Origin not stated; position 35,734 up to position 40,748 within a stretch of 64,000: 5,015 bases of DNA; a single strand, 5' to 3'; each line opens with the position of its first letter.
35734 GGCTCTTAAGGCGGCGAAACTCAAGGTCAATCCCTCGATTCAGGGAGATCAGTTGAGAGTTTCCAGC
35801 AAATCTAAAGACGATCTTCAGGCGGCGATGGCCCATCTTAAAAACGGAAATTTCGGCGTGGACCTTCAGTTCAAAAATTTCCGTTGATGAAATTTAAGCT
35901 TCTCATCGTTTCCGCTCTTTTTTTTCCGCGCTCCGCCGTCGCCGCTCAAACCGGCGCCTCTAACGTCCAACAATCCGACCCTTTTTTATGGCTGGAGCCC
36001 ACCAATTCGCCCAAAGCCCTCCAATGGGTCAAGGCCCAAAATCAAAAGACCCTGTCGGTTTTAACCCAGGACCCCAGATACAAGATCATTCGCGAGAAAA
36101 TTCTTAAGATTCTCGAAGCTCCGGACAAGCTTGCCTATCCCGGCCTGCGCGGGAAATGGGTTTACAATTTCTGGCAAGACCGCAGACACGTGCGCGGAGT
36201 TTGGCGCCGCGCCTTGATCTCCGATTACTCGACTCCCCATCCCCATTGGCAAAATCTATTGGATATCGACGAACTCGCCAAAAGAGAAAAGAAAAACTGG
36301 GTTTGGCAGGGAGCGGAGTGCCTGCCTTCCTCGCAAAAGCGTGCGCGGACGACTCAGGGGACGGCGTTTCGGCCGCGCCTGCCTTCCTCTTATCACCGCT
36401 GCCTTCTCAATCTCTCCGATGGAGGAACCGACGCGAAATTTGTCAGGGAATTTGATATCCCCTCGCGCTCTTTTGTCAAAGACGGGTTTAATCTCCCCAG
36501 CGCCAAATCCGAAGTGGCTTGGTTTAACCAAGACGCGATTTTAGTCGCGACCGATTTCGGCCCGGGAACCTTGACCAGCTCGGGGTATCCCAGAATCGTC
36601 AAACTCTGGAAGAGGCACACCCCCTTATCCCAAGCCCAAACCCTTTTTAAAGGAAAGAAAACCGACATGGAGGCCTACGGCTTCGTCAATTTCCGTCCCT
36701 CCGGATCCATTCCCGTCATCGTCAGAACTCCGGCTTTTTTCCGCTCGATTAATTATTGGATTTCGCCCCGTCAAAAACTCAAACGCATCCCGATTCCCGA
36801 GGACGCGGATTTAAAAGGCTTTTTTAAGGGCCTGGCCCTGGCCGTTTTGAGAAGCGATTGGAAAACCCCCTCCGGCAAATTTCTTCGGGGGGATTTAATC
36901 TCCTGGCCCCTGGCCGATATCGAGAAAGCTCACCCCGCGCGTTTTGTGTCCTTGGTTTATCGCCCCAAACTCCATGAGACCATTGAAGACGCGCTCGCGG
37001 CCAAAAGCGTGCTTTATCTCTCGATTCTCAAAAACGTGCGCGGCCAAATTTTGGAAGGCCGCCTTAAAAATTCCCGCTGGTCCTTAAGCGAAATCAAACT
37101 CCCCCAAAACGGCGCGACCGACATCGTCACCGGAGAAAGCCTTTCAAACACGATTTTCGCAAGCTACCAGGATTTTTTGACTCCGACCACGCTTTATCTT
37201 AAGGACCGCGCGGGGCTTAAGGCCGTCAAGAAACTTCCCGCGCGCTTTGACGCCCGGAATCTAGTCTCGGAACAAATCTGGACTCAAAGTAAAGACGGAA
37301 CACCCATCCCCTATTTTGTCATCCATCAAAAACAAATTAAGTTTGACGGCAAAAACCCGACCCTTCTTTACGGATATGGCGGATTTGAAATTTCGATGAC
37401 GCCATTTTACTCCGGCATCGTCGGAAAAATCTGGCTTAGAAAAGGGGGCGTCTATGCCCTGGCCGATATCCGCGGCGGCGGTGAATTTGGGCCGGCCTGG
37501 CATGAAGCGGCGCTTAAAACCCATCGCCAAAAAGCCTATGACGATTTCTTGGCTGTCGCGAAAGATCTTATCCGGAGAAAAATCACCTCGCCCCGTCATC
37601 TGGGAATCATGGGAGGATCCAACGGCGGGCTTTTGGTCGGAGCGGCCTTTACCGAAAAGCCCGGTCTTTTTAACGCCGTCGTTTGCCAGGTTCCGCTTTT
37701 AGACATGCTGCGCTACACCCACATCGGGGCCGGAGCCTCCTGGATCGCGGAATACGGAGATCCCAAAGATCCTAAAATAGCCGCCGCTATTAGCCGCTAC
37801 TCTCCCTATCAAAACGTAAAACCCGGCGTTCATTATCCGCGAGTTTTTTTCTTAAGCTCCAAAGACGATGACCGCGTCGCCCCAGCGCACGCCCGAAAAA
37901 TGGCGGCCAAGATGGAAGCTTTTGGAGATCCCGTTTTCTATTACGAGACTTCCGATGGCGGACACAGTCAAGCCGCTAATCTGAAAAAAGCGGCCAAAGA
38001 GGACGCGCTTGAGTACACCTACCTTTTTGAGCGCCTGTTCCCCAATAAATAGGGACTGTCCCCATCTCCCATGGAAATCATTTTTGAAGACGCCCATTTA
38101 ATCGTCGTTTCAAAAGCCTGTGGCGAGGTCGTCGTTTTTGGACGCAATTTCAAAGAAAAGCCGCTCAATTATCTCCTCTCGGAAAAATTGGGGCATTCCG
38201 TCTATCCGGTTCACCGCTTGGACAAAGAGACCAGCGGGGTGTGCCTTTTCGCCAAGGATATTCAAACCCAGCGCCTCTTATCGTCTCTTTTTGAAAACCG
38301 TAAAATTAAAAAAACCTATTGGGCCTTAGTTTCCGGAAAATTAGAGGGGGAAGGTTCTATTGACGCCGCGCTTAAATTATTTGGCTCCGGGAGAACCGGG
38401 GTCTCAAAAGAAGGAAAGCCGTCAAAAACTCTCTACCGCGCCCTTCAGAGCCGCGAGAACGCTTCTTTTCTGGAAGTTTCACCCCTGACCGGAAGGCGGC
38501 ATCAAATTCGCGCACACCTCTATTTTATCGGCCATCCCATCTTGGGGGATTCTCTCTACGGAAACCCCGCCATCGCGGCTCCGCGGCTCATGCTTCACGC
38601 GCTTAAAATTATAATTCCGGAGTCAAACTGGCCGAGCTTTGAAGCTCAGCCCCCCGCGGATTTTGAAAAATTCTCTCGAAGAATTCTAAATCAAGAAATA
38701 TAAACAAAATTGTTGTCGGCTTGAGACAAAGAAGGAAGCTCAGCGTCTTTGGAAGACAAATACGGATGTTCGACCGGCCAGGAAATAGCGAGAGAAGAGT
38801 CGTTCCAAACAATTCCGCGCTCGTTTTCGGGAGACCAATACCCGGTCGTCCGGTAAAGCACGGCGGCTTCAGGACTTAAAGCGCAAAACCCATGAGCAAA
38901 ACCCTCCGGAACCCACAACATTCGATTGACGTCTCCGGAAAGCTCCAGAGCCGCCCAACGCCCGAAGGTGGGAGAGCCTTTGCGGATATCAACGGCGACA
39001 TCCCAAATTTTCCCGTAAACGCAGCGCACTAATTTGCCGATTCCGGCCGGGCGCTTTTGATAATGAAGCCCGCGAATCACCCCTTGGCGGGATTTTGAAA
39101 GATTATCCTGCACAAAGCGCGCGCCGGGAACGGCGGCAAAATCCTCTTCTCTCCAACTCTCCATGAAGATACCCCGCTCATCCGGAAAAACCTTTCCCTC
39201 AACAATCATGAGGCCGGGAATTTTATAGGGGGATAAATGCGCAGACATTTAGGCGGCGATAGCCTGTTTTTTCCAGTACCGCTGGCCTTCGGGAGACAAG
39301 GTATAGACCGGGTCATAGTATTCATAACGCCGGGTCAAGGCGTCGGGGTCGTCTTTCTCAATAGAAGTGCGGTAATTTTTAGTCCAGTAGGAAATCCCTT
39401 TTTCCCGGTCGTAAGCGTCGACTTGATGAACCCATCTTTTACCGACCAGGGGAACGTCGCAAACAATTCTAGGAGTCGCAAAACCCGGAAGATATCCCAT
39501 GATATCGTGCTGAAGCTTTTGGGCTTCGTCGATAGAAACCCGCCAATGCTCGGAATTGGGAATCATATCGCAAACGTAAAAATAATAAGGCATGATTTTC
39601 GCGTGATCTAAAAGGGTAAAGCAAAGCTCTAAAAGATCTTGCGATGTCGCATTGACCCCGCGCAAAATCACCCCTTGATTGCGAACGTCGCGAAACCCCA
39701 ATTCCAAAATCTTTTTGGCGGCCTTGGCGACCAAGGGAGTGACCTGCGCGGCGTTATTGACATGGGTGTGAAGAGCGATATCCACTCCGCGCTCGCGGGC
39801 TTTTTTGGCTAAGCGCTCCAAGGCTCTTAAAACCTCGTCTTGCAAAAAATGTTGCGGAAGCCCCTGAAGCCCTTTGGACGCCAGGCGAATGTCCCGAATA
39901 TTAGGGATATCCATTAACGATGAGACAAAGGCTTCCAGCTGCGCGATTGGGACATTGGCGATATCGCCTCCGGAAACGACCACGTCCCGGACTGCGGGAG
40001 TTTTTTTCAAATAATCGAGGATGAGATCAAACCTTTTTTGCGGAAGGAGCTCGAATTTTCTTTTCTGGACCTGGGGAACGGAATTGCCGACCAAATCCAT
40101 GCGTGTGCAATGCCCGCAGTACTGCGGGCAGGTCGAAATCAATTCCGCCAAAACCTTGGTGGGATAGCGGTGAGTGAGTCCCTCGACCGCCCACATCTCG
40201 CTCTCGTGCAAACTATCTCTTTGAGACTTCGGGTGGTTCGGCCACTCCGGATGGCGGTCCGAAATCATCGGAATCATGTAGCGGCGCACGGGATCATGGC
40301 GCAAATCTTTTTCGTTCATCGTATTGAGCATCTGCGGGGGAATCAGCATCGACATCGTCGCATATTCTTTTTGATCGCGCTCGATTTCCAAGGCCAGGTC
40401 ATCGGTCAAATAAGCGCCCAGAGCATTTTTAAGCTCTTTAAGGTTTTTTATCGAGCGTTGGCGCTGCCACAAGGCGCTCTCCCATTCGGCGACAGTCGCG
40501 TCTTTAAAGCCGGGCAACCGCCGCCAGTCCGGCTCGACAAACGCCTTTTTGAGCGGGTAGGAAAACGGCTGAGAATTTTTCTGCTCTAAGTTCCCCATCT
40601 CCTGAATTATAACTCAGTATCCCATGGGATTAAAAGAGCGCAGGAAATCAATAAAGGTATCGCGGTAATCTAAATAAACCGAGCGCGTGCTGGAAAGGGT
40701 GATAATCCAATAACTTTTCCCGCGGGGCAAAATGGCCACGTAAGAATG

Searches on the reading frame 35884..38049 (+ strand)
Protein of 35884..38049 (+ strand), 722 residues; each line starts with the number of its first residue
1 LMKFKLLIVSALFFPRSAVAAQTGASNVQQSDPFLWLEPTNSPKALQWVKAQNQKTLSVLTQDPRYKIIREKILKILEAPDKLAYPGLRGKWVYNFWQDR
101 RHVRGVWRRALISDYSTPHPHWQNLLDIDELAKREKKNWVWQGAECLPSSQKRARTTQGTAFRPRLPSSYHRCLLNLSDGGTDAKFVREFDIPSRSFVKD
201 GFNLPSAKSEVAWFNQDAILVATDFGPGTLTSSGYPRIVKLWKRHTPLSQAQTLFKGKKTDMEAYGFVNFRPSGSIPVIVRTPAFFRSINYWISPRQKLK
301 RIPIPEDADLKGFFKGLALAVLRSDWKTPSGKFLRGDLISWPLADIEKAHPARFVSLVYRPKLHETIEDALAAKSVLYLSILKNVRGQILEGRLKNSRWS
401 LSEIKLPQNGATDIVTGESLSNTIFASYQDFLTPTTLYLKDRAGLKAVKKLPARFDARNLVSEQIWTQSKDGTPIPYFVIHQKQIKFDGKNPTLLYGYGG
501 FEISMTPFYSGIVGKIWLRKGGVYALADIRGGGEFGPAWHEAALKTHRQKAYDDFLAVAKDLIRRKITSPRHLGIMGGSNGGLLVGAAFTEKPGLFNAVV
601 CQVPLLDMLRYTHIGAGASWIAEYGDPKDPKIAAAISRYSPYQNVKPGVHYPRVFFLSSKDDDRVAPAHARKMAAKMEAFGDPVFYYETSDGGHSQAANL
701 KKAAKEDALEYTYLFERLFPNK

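Call 74: search_protein_families(library=pfam, proteins=[window:35884-38049:+], max_evalue=0.01)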
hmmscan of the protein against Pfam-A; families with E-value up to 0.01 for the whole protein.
window:35884-38049:+ (722 aa): 2 families
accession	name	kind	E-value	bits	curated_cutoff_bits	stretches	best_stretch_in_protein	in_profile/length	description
PF00326.27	Peptidase_S9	-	2.8e-43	148.3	22.6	1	517-716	9-208/213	Prolyl oligopeptidase family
PF02897.21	Peptidase_S9_N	-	1.2e-27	97.2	24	2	27-137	15-122/414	Prolyl oligopeptidase, N-terminal beta-propeller domain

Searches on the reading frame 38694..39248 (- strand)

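Call 74: search_protein_families(library=pfam, proteins=[window:38694-39248:-], max_evalue=0.01)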
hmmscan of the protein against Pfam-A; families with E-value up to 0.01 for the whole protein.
window:38694-39248:- (185 aa): 1 family
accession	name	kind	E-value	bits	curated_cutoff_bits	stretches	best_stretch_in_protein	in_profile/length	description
PF00908.23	dTDP_sugar_isom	-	3.2e-67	225.9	27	1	9-175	3-167/168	dTDP-4-dehydrorhamnose 3,5-epimerase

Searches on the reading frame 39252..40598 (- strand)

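Call 46: search_protein_families(library=pfam, proteins=[window:39252-40598:-], max_evalue=0.01)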
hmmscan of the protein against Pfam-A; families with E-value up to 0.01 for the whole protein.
window:39252-40598:- (449 aa): 1 family
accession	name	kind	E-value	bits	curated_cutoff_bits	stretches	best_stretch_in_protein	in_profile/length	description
PF04055.27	Radical_SAM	-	0.0043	17.7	29.5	0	154-325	4-165/166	Radical SAM superfamily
